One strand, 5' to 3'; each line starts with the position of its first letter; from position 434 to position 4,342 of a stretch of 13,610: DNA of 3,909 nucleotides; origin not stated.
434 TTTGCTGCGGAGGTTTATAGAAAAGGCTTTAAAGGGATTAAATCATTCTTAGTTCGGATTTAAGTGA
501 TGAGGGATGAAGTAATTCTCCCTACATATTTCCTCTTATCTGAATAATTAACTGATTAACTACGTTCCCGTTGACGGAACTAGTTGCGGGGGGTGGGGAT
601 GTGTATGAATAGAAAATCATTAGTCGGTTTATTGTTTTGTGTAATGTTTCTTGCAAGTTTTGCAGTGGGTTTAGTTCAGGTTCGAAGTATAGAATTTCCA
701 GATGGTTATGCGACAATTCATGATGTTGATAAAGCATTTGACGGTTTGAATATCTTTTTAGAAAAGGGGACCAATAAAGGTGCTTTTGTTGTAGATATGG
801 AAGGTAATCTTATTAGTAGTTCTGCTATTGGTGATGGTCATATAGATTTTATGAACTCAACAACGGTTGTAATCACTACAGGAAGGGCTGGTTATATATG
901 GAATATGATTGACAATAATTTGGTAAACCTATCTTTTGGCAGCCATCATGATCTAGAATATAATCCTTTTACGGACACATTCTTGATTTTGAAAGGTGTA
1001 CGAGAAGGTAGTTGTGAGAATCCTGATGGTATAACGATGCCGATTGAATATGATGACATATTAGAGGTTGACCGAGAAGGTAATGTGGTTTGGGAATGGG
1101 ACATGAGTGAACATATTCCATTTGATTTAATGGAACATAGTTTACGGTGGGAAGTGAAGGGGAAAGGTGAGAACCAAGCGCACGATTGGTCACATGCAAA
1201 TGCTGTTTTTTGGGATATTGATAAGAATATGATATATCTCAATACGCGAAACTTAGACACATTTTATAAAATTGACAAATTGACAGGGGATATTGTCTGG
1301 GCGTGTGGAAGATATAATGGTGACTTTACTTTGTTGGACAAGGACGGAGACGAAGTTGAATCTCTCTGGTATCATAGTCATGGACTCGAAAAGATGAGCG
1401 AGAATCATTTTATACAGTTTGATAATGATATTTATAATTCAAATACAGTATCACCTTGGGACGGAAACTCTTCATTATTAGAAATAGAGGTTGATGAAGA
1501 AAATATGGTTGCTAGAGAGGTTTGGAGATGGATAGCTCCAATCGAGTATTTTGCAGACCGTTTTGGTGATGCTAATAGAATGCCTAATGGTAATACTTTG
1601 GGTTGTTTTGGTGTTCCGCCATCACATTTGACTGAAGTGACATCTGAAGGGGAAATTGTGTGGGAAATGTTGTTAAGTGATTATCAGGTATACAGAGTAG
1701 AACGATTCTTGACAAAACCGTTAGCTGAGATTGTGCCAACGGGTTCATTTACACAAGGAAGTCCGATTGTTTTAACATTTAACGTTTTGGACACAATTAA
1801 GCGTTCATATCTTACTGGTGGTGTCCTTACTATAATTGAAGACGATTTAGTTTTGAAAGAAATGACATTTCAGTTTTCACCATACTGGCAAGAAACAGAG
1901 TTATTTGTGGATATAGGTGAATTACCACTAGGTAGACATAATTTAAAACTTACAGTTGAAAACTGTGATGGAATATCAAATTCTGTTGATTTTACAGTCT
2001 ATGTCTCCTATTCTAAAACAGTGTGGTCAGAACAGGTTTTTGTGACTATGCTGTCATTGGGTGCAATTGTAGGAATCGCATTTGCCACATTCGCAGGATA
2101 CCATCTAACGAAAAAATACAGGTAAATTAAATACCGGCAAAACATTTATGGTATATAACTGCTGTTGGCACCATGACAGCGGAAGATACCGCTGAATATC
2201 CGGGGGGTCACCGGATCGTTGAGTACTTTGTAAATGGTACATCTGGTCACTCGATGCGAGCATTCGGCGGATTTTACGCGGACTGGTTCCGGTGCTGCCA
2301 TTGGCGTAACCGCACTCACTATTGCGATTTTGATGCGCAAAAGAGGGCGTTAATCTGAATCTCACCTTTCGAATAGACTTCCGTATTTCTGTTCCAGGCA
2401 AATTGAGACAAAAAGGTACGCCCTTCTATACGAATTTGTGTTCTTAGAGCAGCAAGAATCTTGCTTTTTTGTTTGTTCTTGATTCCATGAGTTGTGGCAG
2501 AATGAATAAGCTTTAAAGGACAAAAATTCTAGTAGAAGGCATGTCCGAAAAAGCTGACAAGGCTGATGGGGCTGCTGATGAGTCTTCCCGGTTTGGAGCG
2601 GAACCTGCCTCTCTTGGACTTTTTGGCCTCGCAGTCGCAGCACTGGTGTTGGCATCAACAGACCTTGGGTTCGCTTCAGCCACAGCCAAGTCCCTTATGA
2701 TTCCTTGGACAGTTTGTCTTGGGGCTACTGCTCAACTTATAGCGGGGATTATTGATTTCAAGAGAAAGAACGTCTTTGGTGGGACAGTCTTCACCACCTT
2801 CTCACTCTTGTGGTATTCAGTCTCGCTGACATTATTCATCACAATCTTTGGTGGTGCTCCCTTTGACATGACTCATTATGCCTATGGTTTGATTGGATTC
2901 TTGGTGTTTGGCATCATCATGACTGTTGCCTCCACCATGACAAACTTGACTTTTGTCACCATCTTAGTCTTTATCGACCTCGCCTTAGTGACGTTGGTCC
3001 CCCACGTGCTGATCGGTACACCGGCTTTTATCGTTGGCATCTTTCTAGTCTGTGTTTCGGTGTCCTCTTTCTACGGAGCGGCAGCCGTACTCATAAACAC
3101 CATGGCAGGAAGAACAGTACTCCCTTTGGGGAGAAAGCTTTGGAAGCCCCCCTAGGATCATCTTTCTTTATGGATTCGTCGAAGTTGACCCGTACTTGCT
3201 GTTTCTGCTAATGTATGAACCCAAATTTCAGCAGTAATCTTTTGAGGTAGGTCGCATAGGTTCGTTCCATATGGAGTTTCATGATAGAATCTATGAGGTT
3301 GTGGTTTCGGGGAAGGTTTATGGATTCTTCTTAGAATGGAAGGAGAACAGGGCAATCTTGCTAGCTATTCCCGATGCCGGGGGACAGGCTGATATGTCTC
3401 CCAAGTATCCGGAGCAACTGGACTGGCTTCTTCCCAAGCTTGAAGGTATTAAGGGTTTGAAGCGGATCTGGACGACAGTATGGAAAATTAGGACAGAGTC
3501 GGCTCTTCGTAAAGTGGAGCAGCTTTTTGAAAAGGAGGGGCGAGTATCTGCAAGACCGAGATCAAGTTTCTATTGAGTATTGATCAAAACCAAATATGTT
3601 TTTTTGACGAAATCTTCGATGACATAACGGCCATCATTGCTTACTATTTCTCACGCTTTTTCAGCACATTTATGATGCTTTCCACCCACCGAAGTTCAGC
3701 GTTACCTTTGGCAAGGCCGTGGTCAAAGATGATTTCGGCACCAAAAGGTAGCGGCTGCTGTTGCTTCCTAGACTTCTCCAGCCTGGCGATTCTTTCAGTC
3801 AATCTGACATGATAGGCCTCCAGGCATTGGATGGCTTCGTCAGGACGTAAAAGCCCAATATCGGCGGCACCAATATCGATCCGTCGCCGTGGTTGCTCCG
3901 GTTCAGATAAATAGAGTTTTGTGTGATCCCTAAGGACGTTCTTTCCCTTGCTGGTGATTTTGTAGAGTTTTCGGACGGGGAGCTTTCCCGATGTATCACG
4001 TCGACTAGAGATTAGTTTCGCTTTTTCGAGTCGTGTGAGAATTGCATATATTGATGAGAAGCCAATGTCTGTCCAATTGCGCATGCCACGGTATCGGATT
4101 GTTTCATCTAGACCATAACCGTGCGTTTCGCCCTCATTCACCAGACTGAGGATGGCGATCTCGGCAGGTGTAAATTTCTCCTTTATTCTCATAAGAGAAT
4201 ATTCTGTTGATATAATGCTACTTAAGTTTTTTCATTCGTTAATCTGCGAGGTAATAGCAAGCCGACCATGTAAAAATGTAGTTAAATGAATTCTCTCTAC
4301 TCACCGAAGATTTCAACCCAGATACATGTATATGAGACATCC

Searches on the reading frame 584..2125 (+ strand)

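Call 5: search_protein_families(library=pfam, proteins=[window:584-2125:+], max_evalue=0.01)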
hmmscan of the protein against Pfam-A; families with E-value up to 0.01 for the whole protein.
window:584-2125:+ (513 aa): 1 family
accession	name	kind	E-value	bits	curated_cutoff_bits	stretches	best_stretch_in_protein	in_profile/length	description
PF05935.17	Arylsulfotrans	-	5.2e-27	95.3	24.2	1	61-348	24-337/374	Arylsulfotransferase (ASST)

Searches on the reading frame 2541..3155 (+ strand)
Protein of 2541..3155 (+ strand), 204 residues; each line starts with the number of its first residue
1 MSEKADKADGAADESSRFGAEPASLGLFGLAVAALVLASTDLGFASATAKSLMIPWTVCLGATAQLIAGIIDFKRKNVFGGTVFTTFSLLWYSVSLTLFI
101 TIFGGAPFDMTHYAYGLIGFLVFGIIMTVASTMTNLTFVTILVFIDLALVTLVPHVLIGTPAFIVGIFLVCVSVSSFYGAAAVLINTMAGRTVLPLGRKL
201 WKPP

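Call 5: search_protein_families(library=pfam, proteins=[window:2541-3155:+], max_evalue=0.01)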
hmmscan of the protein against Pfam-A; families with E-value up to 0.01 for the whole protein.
window:2541-3155:+ (204 aa): 1 family
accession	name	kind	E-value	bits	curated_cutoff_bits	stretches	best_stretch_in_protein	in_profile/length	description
PF01184.24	Gpr1_Fun34_YaaH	-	1.6e-18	67.5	25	1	14-187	12-193/207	GPR1/FUN34/yaaH family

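Call 44: find_homologous_proteins(query=window:2541-3152:+, max_evalue=1e-40)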
Query window:2541-3152:+ (204 aa): 605 proteins with E <= 1e-40 among 3580 candidates; the best 120 are listed. Only proteins of 112 to 357 residues were searched: fused or split forms outside these lengths cannot appear, so this answer is no evidence that the protein stands alone or is whole; lengths 'longer' or 'shorter' looks for them.
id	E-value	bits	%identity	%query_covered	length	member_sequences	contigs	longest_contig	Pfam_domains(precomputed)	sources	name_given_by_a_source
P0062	3.4e-117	407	96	100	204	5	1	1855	PF01184.25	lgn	-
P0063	6.0e-102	357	83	100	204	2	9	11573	PF01184.25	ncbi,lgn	ncbi:MAG: acetate uptake transporter [Promethearchaeota archaeon]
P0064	1.5e-78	281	66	100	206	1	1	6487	PF01184.25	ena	-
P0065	1.1e-77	278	69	99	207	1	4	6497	PF01184.25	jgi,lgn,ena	-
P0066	7.1e-77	276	67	99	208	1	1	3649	PF01184.25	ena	-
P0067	1.4e-75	271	69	93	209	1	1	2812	PF01184.25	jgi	jgi:succinate-acetate transporter protein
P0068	3.1e-75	270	71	90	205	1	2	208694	PF01184.25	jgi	-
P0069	4.6e-75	270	71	90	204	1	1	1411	PF01184.25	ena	-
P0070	5.7e-75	269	68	99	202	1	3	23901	PF01184.25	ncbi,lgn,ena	-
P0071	7.2e-75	269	71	90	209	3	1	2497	PF01184.25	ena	-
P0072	1.2e-74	268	67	97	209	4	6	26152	PF01184.25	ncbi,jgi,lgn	-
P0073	1.8e-74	268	65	100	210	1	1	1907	PF01184.25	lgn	-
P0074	2.0e-74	268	71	90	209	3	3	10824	PF01184.25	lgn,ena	-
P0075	2.1e-74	268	67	100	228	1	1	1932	PF01184.25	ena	-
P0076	2.3e-74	267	67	100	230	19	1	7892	PF01184.25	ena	-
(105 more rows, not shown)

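Call 45: find_encoding_contigs(protein=P0062, flank=8000, max_places=10)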
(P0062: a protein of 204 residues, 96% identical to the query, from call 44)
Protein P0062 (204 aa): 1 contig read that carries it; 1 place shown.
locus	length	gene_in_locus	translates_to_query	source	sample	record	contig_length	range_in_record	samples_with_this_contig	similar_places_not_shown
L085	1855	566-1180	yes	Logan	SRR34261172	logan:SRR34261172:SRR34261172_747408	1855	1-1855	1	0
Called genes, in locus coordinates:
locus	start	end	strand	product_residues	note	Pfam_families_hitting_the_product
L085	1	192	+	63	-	?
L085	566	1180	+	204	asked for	PF01184:Gpr1_Fun34_YaaH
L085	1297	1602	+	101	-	-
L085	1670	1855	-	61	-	?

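Call 46: find_encoding_contigs(protein=P0063, flank=8000, max_places=10)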
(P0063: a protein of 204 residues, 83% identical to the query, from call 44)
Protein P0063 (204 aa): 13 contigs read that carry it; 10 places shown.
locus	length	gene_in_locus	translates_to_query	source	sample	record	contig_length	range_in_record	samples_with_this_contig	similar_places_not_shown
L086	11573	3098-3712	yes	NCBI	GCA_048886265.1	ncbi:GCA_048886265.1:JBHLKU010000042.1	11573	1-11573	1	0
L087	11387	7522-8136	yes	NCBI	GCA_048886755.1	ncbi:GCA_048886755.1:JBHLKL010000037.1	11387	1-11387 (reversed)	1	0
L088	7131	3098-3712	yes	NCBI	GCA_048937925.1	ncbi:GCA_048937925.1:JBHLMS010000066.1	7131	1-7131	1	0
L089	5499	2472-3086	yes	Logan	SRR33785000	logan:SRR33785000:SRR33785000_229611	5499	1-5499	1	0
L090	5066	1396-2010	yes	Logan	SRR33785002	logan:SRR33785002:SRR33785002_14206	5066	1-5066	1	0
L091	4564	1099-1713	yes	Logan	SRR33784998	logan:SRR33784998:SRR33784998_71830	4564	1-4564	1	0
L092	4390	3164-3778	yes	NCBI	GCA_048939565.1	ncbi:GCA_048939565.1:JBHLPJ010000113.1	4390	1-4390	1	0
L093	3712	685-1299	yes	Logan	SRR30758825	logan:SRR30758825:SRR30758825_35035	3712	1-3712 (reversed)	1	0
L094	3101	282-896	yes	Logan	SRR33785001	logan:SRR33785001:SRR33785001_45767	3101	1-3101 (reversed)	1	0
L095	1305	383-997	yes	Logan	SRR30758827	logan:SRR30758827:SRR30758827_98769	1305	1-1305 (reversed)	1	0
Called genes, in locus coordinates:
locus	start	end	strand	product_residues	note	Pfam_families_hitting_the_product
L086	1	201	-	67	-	PF10967:DUF2769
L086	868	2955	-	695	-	PF20473:MmeI_Mtase (weak), PF07669:Eco57I, PF02384:N6_Mtase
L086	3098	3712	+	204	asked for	PF01184:Gpr1_Fun34_YaaH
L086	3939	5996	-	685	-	-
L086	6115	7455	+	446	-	PF18458:XPB_DRD, PF04851:ResIII, PF00270:DEAD, PF16203:ERCC3_RAD25_C, PF00271:Helicase_C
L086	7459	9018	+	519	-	PF05626:DUF790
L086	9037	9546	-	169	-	PF15956:DUF4760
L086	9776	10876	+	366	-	PF13240:Zn_Ribbon_1 (weak)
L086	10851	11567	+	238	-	-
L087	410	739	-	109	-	PF12690:BsuPI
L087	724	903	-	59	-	-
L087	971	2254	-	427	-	PF15892:BNR_4 (faint)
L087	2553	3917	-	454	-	PF15892:BNR_4 (faint)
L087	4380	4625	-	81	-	PF10967:DUF2769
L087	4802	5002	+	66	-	-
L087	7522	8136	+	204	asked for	PF01184:Gpr1_Fun34_YaaH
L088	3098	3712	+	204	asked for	PF01184:Gpr1_Fun34_YaaH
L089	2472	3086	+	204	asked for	PF01184:Gpr1_Fun34_YaaH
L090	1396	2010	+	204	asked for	PF01184:Gpr1_Fun34_YaaH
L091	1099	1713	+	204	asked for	PF01184:Gpr1_Fun34_YaaH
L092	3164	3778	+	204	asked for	PF01184:Gpr1_Fun34_YaaH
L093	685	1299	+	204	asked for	PF01184:Gpr1_Fun34_YaaH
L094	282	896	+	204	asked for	PF01184:Gpr1_Fun34_YaaH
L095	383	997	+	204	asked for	PF01184:Gpr1_Fun34_YaaH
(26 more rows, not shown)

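Call 47: list_cluster_members(proteins=[P0062])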
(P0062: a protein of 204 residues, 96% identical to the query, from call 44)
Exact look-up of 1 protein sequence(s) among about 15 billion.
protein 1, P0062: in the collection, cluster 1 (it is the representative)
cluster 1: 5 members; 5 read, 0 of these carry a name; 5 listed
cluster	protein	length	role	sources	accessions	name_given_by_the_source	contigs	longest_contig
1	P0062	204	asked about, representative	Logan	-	-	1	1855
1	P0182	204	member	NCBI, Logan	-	-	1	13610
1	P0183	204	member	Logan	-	-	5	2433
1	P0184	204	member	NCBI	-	-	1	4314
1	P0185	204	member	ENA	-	-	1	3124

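Call 67: find_encoding_contigs(protein=P0184, flank=6000, max_places=6)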
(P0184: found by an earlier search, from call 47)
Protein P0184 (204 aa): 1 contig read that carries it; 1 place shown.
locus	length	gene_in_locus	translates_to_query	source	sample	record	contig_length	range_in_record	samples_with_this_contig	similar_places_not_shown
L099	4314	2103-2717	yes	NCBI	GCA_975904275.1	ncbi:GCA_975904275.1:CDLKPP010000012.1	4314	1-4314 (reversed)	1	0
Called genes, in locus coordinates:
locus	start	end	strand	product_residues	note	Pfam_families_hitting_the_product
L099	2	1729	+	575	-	?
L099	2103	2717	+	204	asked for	PF01184:Gpr1_Fun34_YaaH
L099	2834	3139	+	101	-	-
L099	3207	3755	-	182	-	PF03551:PadR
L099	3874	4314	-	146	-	?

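Call 68: find_encoding_contigs(protein=P0185, flank=6000, max_places=6)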
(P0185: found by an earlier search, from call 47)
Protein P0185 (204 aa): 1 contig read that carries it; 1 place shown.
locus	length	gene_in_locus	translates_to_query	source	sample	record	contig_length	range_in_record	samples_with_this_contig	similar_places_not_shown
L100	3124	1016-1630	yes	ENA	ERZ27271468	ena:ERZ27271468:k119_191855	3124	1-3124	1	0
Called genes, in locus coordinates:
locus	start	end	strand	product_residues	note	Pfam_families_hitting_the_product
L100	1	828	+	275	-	?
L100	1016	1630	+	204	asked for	PF01184:Gpr1_Fun34_YaaH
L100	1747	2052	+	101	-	-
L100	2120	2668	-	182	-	PF03551:PadR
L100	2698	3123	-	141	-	?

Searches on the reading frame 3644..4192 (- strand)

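Call 5: search_protein_families(library=pfam, proteins=[window:3644-4192:-], max_evalue=0.01)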
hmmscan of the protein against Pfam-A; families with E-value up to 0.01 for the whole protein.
window:3644-4192:- (182 aa): 4 families
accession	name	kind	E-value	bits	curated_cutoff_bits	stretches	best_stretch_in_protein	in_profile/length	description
PF03551.20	PadR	-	1.3e-14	54.4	27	1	14-88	1-74/75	Transcriptional regulator PadR-like family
PF13601.12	HTH_34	-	0.00011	22.7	27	1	30-92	13-74/80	Winged helix DNA-binding domain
PF04458.17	DUF505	-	0.00082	18.3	28.7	1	34-91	354-407/622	Protein of unknown function (DUF505)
PF10400.15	Vir_act_alpha_C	-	0.0037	18.4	22.4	1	114-178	14-78/78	Virulence activator alpha C-term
